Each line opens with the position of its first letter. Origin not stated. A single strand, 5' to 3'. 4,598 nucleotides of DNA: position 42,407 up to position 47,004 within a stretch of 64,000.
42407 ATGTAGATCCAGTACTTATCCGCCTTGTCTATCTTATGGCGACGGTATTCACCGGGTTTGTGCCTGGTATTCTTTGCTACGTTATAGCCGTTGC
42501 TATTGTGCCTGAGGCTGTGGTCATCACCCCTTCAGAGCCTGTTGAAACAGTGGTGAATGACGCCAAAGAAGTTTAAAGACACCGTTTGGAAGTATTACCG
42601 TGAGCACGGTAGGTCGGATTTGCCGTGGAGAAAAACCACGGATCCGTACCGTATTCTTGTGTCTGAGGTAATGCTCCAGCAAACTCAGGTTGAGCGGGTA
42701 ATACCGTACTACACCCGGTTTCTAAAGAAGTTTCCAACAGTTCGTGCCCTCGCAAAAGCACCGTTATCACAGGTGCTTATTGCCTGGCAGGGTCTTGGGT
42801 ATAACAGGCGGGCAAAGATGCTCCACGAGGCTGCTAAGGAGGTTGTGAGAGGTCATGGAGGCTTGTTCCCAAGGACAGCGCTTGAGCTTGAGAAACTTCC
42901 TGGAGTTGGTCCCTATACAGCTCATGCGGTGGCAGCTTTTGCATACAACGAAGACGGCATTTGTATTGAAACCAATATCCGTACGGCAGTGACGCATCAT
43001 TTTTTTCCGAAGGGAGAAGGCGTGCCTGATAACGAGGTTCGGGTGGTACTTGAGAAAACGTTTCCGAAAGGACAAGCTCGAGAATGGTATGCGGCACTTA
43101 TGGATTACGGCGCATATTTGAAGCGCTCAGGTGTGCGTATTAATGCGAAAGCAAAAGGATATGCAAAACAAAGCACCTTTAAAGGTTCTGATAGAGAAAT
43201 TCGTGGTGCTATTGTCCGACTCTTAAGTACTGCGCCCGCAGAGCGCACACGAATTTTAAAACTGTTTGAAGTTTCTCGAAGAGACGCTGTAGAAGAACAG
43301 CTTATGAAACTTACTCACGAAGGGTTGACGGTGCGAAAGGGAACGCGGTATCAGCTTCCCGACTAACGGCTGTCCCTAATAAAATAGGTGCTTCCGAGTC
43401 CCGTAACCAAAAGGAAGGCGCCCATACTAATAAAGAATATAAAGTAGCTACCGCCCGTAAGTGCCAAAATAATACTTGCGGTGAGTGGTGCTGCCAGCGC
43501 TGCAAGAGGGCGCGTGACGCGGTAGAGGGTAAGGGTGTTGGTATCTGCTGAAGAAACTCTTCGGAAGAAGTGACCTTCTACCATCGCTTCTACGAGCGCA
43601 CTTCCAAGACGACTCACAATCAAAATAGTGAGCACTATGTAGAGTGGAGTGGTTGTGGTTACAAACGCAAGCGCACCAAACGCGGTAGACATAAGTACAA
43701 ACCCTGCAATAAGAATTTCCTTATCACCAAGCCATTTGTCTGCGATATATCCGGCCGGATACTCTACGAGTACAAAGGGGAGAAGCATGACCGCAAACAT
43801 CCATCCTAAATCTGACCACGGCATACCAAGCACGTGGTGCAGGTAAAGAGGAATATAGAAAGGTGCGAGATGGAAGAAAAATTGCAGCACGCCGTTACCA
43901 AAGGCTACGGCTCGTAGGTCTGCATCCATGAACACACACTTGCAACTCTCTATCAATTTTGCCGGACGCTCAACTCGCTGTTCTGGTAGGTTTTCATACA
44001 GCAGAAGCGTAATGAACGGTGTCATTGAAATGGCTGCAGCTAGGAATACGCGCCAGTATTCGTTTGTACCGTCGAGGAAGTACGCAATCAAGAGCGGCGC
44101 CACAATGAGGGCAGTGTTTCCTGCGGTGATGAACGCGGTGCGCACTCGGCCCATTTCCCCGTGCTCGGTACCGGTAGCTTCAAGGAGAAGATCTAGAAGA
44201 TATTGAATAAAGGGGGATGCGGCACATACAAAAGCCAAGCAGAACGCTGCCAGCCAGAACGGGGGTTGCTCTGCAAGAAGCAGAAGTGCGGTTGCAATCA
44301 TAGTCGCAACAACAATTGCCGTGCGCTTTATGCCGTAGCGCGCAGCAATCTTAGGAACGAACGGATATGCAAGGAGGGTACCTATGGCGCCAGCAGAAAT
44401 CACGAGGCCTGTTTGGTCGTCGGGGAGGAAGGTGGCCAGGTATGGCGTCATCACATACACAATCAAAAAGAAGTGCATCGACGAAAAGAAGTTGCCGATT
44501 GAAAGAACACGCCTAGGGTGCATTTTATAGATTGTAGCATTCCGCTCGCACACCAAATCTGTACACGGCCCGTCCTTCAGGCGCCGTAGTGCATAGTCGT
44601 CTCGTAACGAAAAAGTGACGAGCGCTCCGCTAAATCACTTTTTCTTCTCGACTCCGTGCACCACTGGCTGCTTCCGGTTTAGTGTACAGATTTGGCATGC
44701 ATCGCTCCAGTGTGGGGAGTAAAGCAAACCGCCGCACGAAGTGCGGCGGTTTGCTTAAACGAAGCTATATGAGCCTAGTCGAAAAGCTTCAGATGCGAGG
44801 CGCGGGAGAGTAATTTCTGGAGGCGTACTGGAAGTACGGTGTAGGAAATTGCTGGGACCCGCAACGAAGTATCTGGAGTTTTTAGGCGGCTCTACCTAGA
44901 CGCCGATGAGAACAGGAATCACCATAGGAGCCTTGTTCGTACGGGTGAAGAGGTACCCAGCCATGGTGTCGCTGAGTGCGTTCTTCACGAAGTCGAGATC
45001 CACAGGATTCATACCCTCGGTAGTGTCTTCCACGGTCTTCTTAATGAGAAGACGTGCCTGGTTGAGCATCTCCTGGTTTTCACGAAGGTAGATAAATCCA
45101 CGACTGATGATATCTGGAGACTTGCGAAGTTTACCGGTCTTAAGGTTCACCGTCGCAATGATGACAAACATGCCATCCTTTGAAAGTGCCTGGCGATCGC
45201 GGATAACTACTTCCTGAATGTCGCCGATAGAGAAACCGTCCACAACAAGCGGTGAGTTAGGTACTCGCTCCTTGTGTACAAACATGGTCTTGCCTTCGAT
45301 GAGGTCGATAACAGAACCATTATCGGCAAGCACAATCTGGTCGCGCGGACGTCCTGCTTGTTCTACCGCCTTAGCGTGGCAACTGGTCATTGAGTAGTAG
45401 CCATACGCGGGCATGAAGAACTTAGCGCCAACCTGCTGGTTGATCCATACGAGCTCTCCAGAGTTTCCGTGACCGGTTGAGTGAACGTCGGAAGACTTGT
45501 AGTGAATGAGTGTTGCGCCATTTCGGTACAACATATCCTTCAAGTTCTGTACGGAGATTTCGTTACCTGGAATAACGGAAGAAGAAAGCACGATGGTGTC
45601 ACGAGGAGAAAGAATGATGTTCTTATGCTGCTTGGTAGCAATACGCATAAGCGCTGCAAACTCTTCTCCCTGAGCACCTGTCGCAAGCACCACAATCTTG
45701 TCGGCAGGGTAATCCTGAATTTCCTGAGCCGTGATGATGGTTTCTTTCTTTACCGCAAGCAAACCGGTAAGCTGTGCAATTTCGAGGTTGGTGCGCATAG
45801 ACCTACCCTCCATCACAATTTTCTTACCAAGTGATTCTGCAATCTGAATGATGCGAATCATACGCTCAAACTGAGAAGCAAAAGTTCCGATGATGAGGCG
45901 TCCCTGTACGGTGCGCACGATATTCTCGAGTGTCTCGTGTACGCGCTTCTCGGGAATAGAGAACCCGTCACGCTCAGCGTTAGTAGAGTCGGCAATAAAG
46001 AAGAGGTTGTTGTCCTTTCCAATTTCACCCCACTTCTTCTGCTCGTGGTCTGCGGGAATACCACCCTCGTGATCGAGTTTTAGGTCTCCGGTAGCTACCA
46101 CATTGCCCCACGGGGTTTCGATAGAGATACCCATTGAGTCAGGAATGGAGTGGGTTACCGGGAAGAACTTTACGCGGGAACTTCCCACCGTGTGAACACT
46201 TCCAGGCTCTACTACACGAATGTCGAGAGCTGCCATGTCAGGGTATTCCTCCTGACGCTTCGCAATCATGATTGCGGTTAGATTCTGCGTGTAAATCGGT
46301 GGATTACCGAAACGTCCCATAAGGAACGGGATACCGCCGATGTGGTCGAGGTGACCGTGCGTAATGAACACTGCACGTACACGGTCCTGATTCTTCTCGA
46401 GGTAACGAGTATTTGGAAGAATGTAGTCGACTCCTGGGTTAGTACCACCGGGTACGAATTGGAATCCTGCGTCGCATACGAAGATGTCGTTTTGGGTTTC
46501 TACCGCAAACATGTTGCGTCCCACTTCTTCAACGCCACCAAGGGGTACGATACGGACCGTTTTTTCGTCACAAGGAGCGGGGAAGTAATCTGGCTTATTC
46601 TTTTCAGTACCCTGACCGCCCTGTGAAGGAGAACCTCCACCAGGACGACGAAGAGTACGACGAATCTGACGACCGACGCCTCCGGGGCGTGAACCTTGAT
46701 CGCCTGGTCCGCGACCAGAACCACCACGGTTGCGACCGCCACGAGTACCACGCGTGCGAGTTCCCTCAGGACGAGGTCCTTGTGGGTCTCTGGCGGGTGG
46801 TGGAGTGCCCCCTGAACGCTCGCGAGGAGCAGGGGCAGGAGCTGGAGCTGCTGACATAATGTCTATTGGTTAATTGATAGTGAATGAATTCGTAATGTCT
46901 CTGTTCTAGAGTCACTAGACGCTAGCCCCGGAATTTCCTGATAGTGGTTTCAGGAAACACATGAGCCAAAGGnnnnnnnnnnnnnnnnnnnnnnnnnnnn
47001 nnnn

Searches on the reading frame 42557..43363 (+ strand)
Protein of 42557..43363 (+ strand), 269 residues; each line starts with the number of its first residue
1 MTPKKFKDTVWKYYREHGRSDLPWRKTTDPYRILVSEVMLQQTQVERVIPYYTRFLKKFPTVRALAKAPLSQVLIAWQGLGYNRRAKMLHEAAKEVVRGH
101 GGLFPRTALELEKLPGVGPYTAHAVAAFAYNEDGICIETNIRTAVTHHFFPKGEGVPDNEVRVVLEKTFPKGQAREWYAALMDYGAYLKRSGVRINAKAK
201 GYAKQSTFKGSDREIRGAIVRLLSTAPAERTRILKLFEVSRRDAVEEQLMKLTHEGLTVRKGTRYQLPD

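Call 22: search_protein_families(library=pfam, proteins=[window:42557-43363:+], max_evalue=0.001)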
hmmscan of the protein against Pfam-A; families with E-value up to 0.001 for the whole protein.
window:42557-43363:+ (269 aa): 2 families
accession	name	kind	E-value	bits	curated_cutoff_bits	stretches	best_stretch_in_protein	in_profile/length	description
PF00730.31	HhH-GPD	-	1.2e-18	67.9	26.2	1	35-158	1-95/108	HhH-GPD superfamily base excision DNA repair protein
PF00633.29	HHH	-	5.5e-08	32.7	24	1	100-128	2-30/30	Helix-hairpin-helix motif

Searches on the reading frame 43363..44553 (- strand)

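Call 21: search_protein_families(library=pfam, proteins=[window:43363-44553:-], max_evalue=0.001)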
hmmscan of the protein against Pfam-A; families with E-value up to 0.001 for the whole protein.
window:43363-44553:- (396 aa): 2 families
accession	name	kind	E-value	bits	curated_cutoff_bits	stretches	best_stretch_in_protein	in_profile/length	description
PF07690.21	MFS_1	-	6.7e-25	88.2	33.4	2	17-321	1-311/347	Major Facilitator Superfamily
PF13347.12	MFS_2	-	3.1e-08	33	27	1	130-320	131-330/427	MFS/sugar transport protein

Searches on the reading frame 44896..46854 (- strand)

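Call 22: search_protein_families(library=pfam, proteins=[window:44896-46854:-], max_evalue=0.001)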
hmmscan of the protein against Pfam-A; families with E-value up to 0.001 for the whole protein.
window:44896-46854:- (652 aa): 4 families
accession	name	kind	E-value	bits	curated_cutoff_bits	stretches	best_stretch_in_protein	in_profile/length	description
PF22505.1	RNase_J_b_CASP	-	2.6e-40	137.5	27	1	317-440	1-124/126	Ribonuclease J, beta-CASP domain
PF17770.6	RNase_J_C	-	1e-22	81.5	23.8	1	550-651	1-101/102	Ribonuclease J C-terminal domain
PF00753.33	Lactamase_B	-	1.8e-14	54.6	22.7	1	146-265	33-157/196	Metallo-beta-lactamase superfamily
PF12706.13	Lactamase_B_2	-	4e-12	46.6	27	1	139-260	6-145/200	Beta-lactamase superfamily domain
